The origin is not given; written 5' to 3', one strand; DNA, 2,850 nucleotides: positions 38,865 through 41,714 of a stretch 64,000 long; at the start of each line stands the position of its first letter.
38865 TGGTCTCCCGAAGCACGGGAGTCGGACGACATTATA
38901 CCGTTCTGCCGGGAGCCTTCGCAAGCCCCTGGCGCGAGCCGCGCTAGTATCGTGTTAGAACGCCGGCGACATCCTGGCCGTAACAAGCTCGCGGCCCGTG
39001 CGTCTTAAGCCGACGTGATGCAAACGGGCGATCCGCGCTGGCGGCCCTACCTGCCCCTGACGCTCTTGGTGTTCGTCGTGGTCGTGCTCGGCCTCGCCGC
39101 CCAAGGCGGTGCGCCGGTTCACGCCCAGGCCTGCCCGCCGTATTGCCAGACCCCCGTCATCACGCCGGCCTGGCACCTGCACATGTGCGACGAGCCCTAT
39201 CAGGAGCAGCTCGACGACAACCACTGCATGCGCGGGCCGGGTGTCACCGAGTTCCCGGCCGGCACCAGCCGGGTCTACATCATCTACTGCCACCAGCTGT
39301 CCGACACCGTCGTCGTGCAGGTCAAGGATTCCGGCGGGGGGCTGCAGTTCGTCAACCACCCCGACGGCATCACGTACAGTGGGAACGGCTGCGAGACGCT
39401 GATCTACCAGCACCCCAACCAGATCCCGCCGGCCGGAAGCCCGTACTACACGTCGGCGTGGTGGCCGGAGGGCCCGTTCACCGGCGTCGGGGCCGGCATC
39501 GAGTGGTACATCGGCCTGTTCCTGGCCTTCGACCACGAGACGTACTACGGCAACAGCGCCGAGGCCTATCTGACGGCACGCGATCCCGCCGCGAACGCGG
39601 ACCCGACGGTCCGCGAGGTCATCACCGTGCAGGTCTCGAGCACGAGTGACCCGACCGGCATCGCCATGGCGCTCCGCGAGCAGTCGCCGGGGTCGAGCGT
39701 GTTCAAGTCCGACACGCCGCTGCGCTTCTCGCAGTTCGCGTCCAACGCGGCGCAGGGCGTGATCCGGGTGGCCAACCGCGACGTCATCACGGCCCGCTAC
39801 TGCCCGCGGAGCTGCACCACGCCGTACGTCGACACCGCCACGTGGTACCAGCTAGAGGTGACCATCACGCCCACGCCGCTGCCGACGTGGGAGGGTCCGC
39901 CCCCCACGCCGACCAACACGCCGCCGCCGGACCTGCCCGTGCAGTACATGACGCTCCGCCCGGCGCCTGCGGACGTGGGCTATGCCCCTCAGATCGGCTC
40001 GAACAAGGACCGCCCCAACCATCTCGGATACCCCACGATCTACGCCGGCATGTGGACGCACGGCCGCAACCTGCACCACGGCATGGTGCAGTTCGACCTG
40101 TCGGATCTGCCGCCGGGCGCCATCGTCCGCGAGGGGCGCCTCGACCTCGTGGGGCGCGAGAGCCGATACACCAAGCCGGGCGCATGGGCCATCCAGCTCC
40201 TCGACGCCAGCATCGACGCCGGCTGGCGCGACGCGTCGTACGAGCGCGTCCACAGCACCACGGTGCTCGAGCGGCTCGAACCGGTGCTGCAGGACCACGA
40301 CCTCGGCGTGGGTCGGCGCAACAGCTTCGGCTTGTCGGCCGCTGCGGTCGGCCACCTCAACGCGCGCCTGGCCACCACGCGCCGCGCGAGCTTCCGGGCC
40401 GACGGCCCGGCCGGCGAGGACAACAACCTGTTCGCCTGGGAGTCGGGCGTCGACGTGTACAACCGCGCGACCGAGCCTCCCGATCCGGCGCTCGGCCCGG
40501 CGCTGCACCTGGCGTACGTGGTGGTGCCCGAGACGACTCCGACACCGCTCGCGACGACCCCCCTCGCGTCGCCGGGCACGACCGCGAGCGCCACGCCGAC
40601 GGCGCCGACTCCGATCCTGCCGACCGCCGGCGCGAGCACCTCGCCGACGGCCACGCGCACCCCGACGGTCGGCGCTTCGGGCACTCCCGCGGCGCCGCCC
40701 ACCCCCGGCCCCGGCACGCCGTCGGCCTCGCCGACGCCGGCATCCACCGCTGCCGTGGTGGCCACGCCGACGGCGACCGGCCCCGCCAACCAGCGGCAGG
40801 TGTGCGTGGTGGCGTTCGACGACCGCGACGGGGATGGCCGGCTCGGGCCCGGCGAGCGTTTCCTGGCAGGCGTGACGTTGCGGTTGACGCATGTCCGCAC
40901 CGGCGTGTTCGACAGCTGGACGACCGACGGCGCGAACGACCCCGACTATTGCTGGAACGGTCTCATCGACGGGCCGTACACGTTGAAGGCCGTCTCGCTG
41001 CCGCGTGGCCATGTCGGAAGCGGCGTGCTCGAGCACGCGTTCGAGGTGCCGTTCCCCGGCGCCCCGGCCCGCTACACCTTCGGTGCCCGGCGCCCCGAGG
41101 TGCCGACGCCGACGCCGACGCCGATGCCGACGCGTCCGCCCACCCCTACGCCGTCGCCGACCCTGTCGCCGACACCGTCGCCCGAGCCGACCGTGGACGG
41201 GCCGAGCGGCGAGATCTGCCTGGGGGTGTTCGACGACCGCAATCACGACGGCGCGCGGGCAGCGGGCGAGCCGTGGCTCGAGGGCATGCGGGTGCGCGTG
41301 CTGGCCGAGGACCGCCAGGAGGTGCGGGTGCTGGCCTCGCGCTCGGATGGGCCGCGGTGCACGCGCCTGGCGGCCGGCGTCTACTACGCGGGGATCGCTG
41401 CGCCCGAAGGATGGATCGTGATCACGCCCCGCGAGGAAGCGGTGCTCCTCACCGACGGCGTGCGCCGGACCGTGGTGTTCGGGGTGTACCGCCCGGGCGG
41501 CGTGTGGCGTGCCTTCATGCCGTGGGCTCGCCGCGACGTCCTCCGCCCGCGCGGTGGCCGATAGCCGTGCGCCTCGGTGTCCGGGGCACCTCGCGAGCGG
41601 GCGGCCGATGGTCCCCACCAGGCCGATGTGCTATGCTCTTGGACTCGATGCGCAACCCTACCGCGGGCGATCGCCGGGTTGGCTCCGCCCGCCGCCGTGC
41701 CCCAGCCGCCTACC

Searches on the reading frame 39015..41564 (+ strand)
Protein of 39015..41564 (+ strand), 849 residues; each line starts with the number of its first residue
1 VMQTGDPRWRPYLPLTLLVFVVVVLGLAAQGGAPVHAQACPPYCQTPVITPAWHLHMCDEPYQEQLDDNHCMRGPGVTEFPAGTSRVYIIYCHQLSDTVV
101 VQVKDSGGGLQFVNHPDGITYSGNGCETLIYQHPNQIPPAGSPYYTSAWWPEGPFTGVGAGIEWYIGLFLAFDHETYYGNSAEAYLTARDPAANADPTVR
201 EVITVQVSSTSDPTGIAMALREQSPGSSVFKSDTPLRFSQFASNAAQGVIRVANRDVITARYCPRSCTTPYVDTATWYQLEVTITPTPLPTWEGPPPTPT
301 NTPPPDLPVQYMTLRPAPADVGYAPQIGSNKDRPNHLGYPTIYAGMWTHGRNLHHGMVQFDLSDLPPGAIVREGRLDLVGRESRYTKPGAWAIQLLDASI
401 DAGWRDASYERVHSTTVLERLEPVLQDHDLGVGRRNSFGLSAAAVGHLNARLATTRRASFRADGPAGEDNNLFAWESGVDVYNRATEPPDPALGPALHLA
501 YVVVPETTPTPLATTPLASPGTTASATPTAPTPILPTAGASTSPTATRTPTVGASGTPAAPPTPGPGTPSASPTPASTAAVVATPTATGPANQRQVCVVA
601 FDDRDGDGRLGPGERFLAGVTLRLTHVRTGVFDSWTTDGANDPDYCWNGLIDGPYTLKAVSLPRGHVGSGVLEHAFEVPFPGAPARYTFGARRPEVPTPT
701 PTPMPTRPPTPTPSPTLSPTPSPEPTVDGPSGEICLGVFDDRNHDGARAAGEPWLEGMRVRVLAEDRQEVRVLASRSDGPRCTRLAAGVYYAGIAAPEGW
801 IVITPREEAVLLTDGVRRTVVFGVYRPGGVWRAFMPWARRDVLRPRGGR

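Call 4: search_protein_families(library=pfam, proteins=[window:39015-41564:+], max_evalue=1)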
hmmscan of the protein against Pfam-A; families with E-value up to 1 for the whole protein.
window:39015-41564:+ (849 aa): 1 family
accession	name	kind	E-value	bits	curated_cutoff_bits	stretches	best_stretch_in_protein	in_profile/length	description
PF17210.9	SdrD_B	-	1.6e-10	41.6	29.7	2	738-802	7-72/112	SdrD B-like domain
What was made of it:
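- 39015..41564 (+): BIG: 849-aa secreted protein and first gene of the array. It has a signal anchor, a CPPYC motif, the shared beta-sandwich (about aa 77-130 of the ORF, nt ~39237-39398), a DNRLRE-like domain, Pro/Thr linkers, two SdrD_B domains, and the C-terminal peptide '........'. Pfam SdrD_B scores 41.6 bits against a cut-off of 29.7 (call 4).
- On SdrD_B (CNA-B-like) domain proteins (PF17210): BIG (39015-41564) scores 41.6 bits with two stretches (call 4).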

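Call 8: search_protein_families(library=ncbifam, proteins=[window:39015-41564:+], max_evalue=1)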
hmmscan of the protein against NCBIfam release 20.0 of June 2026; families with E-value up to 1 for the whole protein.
window:39015-41564:+ (849 aa): 2 families
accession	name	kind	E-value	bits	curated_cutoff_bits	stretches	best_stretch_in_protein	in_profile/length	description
NF052345.1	S_layer_anammox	exception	0.00045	17.7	1400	2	170-305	1170-1304/1596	Kustd1514 family S-layer glycoprotein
NF033679.1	DNRLRE_dom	domain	0.16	12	34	0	338-382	16-59/164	DNRLRE domain-containing protein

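Call 67: search_solved_structures(query=window:39015-41561:+, max_evalue=1)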
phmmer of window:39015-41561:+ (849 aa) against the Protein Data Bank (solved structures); distinct sequences matched with E-value up to 1: 1.
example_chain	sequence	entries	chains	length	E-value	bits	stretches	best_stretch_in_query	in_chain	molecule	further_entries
8fy5_C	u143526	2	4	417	0.37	12.2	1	685-735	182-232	Lysosome-associated membrane glycoprotein 1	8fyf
